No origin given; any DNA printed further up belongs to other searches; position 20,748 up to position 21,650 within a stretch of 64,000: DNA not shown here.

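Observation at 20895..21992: Fibrinogen-related-domain-like C-terminus on a type-II membrane coiled-coil protein in a protist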

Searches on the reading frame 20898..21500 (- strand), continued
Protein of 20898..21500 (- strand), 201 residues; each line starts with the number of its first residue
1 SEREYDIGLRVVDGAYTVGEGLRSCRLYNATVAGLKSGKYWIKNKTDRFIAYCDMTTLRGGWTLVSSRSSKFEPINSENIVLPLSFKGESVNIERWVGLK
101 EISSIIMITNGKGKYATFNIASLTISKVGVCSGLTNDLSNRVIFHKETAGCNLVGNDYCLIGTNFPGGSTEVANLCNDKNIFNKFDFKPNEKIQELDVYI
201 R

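Call 34: search_solved_structures(query=A1, max_evalue=1, show_alignments=3)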
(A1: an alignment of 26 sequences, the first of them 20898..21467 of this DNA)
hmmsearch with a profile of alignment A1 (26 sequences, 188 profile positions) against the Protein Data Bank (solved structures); distinct sequences matched with E-value up to 1: 76 (the best 60 are shown).
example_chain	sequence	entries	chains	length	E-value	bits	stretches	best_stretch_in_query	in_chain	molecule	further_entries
4wmo_F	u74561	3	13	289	1.6e-13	53.9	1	6-61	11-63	XEEL protein | Xenopus Embryonic Epidermal Lectin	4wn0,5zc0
7e1e_A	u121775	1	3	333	2.1e-12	50.3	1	6-64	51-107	Serum lectin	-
3bvh_B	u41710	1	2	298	2.1e-12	50.3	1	7-65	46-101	Fibrinogen beta chain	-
1lt9_B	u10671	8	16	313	2.3e-12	50.2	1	7-65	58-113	Fibrinogen beta chain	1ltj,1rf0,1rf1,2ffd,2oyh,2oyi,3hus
1re3_B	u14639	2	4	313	2.3e-12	50.2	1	7-65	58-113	Fibrinogen beta chain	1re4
2z4e_B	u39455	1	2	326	2.5e-12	50.1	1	7-65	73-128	Fibrinogen beta chain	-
3e1i_B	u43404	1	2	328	2.5e-12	50.1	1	7-65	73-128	Fibrinogen beta chain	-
1fza_B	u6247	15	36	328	2.5e-12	50.1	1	7-65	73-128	FIBRINOGEN | FIBRIN | Fibrin beta chain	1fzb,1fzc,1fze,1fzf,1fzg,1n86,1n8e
3h32_B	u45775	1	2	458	4.2e-12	49.3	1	7-65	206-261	Fibrinogen beta chain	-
3ghg_B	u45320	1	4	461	4.2e-12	49.3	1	7-65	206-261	Fibrinogen beta chain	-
1ei3_B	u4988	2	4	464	5.8e-12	48.9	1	7-65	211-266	FIBRINOGEN | Fibrinogen beta chain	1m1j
1deq_B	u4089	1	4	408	1.3e-11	47.7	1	7-65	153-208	FIBRINOGEN (BETA CHAIN)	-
7tz2_A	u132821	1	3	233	2.2e-11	47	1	7-66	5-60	Fibrinogen-like protein 1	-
9q35_A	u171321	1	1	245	2.2e-11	47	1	6-66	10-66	Fibrinogen-like protein 1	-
1lwu_B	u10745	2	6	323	3.3e-11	46.4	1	7-66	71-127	Fibrinogen beta chain | Fibrin beta chain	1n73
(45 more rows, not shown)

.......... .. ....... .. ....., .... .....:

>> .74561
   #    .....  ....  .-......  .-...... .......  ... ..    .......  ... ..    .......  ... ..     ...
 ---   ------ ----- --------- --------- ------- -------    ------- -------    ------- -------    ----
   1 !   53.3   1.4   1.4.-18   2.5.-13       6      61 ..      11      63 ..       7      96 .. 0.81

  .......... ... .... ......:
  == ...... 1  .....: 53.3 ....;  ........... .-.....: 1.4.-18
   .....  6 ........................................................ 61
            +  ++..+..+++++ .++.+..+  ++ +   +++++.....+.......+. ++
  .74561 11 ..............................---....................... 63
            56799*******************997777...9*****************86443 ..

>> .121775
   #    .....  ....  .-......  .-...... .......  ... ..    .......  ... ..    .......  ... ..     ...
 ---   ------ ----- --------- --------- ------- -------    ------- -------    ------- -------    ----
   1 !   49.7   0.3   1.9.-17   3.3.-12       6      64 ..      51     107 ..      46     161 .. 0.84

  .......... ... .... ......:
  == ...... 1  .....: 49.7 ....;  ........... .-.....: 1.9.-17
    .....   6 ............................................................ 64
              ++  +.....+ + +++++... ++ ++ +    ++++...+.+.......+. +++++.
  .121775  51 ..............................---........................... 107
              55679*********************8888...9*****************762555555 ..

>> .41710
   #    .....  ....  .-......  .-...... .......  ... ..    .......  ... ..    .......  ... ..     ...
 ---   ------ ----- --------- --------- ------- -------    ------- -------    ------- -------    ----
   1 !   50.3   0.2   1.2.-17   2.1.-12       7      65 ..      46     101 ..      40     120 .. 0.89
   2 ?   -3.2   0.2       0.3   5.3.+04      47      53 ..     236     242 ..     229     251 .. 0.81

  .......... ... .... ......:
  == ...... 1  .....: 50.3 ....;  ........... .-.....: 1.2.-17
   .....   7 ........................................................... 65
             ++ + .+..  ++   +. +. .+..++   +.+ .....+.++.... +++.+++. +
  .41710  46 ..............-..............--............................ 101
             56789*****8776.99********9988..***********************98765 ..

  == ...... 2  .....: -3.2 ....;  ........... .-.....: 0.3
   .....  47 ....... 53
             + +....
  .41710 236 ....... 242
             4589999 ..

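Call 39: search_protein_families(library=pfam, proteins=[P0046, P0065, P0056, P0029, P0160, P0141, P0186, P0043, P0113, P0023], max_evalue=0.001)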
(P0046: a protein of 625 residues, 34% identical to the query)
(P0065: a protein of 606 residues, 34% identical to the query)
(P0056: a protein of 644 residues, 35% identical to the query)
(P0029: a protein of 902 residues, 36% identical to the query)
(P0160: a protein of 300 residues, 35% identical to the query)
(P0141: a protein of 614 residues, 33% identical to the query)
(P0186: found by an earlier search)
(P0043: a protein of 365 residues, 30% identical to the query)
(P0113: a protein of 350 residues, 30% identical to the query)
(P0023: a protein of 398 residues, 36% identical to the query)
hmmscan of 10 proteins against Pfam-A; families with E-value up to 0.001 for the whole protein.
P0046 (625 aa): 3 families
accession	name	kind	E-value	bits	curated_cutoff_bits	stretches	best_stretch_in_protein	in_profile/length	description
PF00082.27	Peptidase_S8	-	1.4e-45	156.3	21.8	1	157-409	3-288/288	Subtilase family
PF05922.21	Inhibitor_I9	-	1.9e-06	28.9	21.2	1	51-132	1-79/82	Peptidase inhibitor I9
PF00147.23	Fibrinogen_C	-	3.4e-06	27.5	22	1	434-485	2-51/221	Fibrinogen beta and gamma chains, C-terminal globular domain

P0065 (606 aa): 2 families
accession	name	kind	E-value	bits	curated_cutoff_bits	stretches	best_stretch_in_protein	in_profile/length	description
PF00082.27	Peptidase_S8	-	1.7e-29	103.5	21.8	1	158-385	1-273/288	Subtilase family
PF00147.23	Fibrinogen_C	-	4e-07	30.5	22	1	423-473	5-54/221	Fibrinogen beta and gamma chains, C-terminal globular domain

P0056 (644 aa): 3 families
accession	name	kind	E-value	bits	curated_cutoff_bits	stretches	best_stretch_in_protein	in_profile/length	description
PF00754.31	F5_F8_type_C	-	5e-15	56.2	28.2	1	301-434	3-127/127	F5/8 type C domain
PF22633.2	F5_F8_type_C_2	-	1.5e-08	35.6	27.8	1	336-417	9-91/91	NedA-like, galactose-binding domain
PF00147.23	Fibrinogen_C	-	3.4e-07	30.8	22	1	459-507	5-50/221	Fibrinogen beta and gamma chains, C-terminal globular domain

P0029 (902 aa): 3 families
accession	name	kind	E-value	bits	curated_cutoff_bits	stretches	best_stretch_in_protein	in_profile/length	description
PF24517.2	CBM96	-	7.2e-08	32.9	26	1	62-145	7-94/164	Carbohydrate-binding module family 96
PF02412.23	TSP_3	-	2.8e-05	24.1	25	1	629-650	15-36/36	Thrombospondin type 3 repeat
PF00094.30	VWD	-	3.9e-05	24.5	22.9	1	371-521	4-155/156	von Willebrand factor type D domain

P0160 (300 aa): 2 families
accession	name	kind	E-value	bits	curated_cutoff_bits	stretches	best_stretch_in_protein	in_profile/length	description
PF00147.23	Fibrinogen_C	-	3.5e-06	27.4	22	1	118-164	4-47/221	Fibrinogen beta and gamma chains, C-terminal globular domain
PF01410.23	COLFI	-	0.0001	22.1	26.2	1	110-157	24-70/233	Fibrillar collagen C-terminal domain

P0141 (614 aa): 3 families
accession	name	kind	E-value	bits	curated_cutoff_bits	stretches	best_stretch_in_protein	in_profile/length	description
PF14312.12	FG-GAP_2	-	1.5e-83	275.2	23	7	19-63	5-49/49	FG-GAP repeat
PF20009.4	GEVED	-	1.9e-11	45.1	24.4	0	290-312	2-25/78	GEVED domain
PF00147.23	Fibrinogen_C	-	1.6e-08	35.1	22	1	417-470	3-53/221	Fibrinogen beta and gamma chains, C-terminal globular domain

P0186 (1109 aa): 7 families
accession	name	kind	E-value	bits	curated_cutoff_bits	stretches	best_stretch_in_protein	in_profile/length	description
PF25390.1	WD40_RLD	-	2.1e-47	162.6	150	2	225-400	92-274/363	RCC1-like domain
PF00415.24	RCC1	-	9.6e-34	116.2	21.7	3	292-336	4-49/50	Regulator of chromosome condensation (RCC1) repeat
PF13540.12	RCC1_2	-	5e-23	80.7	22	1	274-302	1-30/30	Regulator of chromosome condensation (RCC1) repeat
PF24681.1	Kelch_KLHDC2_KLHL20_DRC7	-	1.1e-06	28.5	50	1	706-833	46-172/221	KLHDC2/KLHL20/DRC7 Kelch-repeats domain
PF24981.1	Beta-prop_ATRN-LZTR1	-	1.4e-05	25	50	1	723-884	1-166/289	Attractin/LZTR1 beta-propeller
PF25384.1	Alsin_RLD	-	4.4e-05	23.4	100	0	460-527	244-308/405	Alsin RCC1-like domain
PF00147.23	Fibrinogen_C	-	0.00032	21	22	1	937-986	3-51/221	Fibrinogen beta and gamma chains, C-terminal globular domain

P0043 (365 aa): 2 families
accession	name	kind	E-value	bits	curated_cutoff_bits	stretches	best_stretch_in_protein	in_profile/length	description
PF18573.7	BclA_C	-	3.9e-05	24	38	1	60-156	38-122/128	BclA C-terminal domain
PF00147.23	Fibrinogen_C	-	0.00076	19.8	22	0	187-225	15-51/221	Fibrinogen beta and gamma chains, C-terminal globular domain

P0113 (350 aa): 2 families
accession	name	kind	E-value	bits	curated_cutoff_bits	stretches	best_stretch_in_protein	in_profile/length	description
PF00147.23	Fibrinogen_C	-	6.9e-08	33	22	1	157-214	3-57/221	Fibrinogen beta and gamma chains, C-terminal globular domain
PF01410.23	COLFI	-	1.7e-06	28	26.2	1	155-195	29-69/233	Fibrillar collagen C-terminal domain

P0023 (398 aa): 2 families
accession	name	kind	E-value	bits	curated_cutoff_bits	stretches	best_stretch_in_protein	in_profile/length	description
PF00147.23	Fibrinogen_C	-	7.9e-11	42.6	22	1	211-265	4-55/221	Fibrinogen beta and gamma chains, C-terminal globular domain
PF23416.1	DUF7107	-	5.9e-08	33.4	24.6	0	29-49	1-21/48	Domain of unknown function (DUF7107)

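Call 43: find_encoding_contigs(protein=P0014, flank=3000)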
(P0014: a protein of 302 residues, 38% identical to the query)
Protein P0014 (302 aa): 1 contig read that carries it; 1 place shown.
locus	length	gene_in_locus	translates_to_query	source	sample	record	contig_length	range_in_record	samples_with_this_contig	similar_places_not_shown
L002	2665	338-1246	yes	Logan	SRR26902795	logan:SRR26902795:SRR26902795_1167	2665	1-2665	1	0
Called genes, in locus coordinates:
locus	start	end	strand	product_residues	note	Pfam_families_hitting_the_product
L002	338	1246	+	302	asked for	-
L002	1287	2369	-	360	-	PF00069:Pkinase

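Call 45: find_homologous_proteins(query=A2, max_evalue=0.001)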
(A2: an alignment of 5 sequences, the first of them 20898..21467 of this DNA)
Query A2 (5 sequences): 939 candidates shared short words with the query, none scored E <= 0.001.

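Call 58: fold_search(model_id=the predicted structure, library=viral)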
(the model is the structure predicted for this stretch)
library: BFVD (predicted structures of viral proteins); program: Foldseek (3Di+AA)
matches with E <= 10: 138; with E <= 0.001: 6
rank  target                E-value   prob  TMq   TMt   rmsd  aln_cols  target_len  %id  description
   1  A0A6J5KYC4            3.7e-05  1.00  0.46  0.29  10.9       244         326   18  Fibrinogen, alpha/beta/gamma chain, C-terminal globular domain containing protein [uncultured Caudovirales phage]
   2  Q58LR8                9.1e-05  1.00  0.52  0.31  10.2       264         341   11  Fibrinogen C-terminal domain-containing protein [Prochlorococcus phage P-SSM4]
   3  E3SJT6                1.8e-04  1.00  0.52  0.31   9.1       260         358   12  Fibrillar collagen NC1 domain-containing protein [Synechococcus phage S-ShM2]
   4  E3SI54                2.1e-04  1.00  0.42  0.28   9.7       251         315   14  Sericin 1-like protein [Synechococcus phage S-SM1]
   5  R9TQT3                2.8e-04  1.00  0.47  0.28  14.6       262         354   12  Uncharacterized protein [Synechococcus phage S-CAM8]
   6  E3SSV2                6.6e-04  1.00  0.51  0.35   9.3       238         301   10  Uncharacterized protein [Prochlorococcus phage P-HM2]
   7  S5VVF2                4.0e-03  0.87  0.36  0.31   9.6       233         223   14  Fibrinogen C-terminal domain-containing protein [Pseudomonas phage PaBG]
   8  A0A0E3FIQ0            4.6e-03  0.98  0.48  0.28   8.5       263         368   10  Uncharacterized protein [Synechococcus phage ACG-2014a]
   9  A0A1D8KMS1            6.5e-03  0.96  0.45  0.30   8.6       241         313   12  Uncharacterized protein [Synechococcus phage S-CAM8]
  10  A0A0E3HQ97            6.5e-03  0.96  0.46  0.24  10.3       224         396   10  Sericin 1-like protein [Synechococcus phage ACG-2014a]
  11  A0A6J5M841            1.0e-02  0.92  0.43  0.18   8.9       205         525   12  Uncharacterized protein [uncultured Caudovirales phage]
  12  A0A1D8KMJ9            1.1e-02  0.90  0.43  0.14  10.0       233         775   13  LamG-like jellyroll fold domain-containing protein [Synechococcus phage S-CAM4]
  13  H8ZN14                3.7e-02  0.28  0.31  0.20  11.4       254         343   11  Phage tail fiber-like protein [Synechococcus phage metaG-MbCM1]
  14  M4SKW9                4.5e-02  1.00  0.21  0.10   4.0        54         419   24  (no name in the UniProt tables at hand)
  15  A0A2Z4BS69            1.2e-01  0.05  0.14  0.14  16.2       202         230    9  Polyprotein (Fragment) [Posa-like virus]
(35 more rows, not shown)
